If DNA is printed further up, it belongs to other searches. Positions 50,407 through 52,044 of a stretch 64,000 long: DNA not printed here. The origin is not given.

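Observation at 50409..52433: Group II intron inserted exactly at the CCT|GGATTCC edge of a dispersed hairpin repeat, antisense to and splitting the Hdr/Qmo-like operon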

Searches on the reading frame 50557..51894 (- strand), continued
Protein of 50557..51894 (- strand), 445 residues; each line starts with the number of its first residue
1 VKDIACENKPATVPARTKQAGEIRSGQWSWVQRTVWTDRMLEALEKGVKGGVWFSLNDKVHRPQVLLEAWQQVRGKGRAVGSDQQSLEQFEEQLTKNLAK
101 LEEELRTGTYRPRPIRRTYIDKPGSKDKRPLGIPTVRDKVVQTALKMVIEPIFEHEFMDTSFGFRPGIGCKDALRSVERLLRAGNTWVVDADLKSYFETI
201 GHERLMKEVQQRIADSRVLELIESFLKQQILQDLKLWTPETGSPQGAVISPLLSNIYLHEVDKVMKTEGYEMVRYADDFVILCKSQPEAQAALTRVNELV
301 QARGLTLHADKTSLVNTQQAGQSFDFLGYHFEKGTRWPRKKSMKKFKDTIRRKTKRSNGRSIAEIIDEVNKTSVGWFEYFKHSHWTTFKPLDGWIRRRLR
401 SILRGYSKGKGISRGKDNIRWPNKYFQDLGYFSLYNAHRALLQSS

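Call 63: search_solved_structures(query=P0001, max_evalue=1e-30, show_alignments=5)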
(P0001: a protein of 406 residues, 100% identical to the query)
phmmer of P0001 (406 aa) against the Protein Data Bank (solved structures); distinct sequences matched with E-value up to 1e-30: 7.
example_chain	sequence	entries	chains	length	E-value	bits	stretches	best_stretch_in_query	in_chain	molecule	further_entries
7uim_D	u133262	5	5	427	2.4e-60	207.9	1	30-363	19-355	Group II intron reverse transcriptase/maturase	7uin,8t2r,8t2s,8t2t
6ar1_A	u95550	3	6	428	1.7e-58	201.8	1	25-362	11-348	GsI-IIC RT | Trt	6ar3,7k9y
5hhl_A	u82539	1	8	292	1.9e-50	175.3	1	30-294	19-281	Retron-type reverse transcriptase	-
5hhj_A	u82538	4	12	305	2.9e-50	174.6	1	29-293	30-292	Retron-type reverse transcriptase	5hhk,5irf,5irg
5g2x_C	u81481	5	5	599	8e-45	156.7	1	21-226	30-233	GROUP II INTRON-ENCODED PROTEIN LTRA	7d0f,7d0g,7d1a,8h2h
6me0_C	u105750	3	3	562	5.3e-41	144.2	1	60-344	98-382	Maturase reverse transcriptase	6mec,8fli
7kft_D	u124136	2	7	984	1.7e-34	122.7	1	20-294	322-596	Cas6-RT-Cas1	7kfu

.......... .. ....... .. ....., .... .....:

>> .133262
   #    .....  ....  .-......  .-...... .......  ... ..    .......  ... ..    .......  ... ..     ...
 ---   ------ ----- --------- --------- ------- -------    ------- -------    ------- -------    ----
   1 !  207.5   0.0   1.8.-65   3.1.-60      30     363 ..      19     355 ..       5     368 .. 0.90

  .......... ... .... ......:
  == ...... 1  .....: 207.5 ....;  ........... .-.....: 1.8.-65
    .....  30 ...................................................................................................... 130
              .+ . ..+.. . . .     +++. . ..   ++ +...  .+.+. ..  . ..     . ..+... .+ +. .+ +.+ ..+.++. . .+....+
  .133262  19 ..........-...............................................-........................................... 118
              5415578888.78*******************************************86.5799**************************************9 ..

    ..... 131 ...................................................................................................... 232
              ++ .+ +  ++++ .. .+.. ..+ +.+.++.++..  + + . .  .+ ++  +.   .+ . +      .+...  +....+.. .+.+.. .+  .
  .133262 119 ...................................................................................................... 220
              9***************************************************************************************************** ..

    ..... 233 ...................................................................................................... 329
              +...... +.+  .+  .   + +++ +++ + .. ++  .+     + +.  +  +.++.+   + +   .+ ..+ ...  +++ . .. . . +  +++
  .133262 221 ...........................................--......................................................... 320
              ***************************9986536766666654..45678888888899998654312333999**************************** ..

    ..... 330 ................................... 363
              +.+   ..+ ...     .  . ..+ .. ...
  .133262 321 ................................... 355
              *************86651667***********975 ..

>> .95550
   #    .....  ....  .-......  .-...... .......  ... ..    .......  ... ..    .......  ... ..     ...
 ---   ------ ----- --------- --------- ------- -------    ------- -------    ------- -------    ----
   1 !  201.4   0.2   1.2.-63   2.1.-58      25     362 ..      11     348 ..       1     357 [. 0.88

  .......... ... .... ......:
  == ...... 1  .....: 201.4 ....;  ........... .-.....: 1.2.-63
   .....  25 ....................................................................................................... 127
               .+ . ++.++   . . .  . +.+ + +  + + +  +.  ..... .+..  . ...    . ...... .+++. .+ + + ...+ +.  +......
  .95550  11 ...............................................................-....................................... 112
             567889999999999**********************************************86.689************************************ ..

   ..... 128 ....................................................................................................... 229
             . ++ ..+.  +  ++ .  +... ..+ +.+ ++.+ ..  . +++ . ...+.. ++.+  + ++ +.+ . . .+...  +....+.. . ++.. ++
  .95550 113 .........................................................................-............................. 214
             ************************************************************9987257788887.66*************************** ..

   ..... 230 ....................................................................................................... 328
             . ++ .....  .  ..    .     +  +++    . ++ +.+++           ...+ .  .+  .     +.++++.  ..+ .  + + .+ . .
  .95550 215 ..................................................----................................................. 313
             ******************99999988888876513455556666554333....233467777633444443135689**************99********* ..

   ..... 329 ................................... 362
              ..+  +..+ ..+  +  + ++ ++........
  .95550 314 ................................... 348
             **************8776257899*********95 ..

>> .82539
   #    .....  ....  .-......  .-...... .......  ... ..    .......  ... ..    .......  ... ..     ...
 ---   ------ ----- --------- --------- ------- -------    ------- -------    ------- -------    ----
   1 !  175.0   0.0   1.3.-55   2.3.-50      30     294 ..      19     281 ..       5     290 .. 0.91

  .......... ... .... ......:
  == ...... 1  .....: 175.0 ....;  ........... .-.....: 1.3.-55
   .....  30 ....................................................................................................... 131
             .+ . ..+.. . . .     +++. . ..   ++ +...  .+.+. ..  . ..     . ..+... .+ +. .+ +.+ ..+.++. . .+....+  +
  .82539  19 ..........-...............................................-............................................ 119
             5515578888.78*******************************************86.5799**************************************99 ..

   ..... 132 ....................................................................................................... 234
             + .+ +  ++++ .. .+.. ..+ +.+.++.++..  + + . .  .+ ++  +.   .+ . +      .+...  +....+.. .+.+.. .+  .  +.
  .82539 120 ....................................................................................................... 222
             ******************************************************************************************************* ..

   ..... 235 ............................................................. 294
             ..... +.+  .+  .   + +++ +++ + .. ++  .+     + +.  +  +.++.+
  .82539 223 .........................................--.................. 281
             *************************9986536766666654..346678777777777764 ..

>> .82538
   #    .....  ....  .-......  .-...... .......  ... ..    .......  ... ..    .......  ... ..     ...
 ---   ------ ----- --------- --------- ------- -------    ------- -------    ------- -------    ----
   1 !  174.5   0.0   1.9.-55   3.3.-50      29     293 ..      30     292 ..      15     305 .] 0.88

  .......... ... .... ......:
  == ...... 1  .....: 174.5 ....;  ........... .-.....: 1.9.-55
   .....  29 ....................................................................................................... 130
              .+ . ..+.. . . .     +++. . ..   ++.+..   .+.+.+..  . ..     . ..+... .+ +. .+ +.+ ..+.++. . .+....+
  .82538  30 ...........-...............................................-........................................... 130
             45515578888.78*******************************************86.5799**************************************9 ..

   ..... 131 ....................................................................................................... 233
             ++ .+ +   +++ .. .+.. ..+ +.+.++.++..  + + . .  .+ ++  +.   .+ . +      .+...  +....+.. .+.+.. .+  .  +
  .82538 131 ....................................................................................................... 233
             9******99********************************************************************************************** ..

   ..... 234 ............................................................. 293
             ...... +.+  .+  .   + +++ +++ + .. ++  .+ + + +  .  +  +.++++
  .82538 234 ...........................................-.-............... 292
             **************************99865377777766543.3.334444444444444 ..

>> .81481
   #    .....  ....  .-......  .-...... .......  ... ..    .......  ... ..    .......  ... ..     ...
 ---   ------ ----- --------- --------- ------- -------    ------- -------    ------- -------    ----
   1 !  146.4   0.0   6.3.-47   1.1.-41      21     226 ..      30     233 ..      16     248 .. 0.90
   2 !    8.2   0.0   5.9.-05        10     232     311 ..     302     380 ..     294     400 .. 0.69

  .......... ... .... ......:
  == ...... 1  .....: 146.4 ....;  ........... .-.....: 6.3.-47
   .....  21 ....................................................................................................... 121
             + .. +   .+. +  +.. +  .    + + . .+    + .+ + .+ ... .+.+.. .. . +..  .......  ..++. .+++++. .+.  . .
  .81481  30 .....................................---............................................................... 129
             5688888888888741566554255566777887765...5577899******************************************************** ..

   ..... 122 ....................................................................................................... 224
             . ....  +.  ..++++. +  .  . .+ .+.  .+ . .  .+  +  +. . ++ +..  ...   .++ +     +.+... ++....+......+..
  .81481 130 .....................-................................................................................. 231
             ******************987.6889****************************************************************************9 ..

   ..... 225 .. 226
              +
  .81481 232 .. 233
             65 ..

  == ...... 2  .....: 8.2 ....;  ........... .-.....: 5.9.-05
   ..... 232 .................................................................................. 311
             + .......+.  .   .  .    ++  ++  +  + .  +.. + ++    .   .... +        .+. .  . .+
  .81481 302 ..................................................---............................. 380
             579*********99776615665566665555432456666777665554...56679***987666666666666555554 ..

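Call 69: search_protein_families(library=ncbifam, proteins=[P0001], max_evalue=0.001)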
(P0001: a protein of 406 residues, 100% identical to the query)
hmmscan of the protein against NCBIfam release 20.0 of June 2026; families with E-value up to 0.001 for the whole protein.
P0001 (406 aa): 9 families
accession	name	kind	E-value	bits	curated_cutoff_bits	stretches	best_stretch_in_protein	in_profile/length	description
TIGR04416.1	group_II_RT_mat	equivalog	5.6e-115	384.2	300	1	25-365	2-350/353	group II intron reverse transcriptase/maturase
NF041747.1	Drt3a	equivalog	7.7e-25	88.1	200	1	145-308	109-277/412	antiviral reverse transcriptase Drt3a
NF041746.1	Drt2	equivalog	1.5e-20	73.7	390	1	201-319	221-348/416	antiviral reverse transcriptase Drt2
NF038233.2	retron_St85_RT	exception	9.9e-19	67.7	235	1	73-315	22-254/289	retron St85 family RNA-directed DNA polymerase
NF041749.1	Drt4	equivalog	5.6e-12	45.4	450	1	203-277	194-268/489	antiviral reverse transcriptase Drt4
NF041750.1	Drt5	equivalog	1.6e-09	37.3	550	1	149-280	129-255/484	antiviral reverse transcriptase Drt5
NF042941.1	Retron_TIR_antiphage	equivalog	1.6e-07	30.5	600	1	142-257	87-197/464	TIR domain-containing anti-phage reverse transcriptase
TIGR04499.1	abortive_AbiA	subfamily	1.1e-06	27.7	250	1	148-281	147-296/615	AbiA family abortive infection protein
NF038237.1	retron_Ec67_fus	exception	0.00034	19.2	450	0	148-275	113-247/572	retron Ec67 family RNA-directed DNA polymerase/endonuclease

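Call 70: find_related_loci(query=P0001, collection=metagenome_contigs, flank=1200)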
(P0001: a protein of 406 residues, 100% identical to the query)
Query P0001 (406 aa) in metagenome_contigs; peptide patterns used: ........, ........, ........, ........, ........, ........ (x = any residue, [..] = any of these).
600 stretches matched a pattern (row limit reached: there are more); 528 encode a relative of the query (tblastn E <= 1e-3); the best 80 are kept; 80 distinct loci.
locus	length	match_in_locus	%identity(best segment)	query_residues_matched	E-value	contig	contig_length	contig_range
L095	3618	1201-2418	87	1-406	0e+0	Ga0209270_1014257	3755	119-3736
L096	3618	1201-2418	87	1-406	0e+0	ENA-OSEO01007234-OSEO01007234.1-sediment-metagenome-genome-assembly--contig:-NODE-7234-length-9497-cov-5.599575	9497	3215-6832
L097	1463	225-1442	88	1-406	0e+0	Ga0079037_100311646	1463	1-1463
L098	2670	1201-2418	86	1-406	0e+0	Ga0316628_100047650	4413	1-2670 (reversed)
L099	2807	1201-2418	86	1-406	0e+0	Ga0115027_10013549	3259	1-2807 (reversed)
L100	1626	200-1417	85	1-406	0e+0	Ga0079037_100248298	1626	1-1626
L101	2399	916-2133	77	1-406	0e+0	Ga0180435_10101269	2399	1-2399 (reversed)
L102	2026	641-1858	76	1-406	0e+0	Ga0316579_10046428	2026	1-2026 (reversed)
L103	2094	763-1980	65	1-406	0e+0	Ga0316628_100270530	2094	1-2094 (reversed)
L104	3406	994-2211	65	1-406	0e+0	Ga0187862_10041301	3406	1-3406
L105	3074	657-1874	65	1-406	0e+0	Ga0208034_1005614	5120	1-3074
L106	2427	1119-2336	65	1-406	0e+0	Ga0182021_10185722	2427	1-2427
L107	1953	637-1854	67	1-406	0e+0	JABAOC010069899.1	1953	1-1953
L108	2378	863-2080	67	1-406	0e+0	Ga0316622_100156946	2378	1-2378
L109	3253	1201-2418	65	1-406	0e+0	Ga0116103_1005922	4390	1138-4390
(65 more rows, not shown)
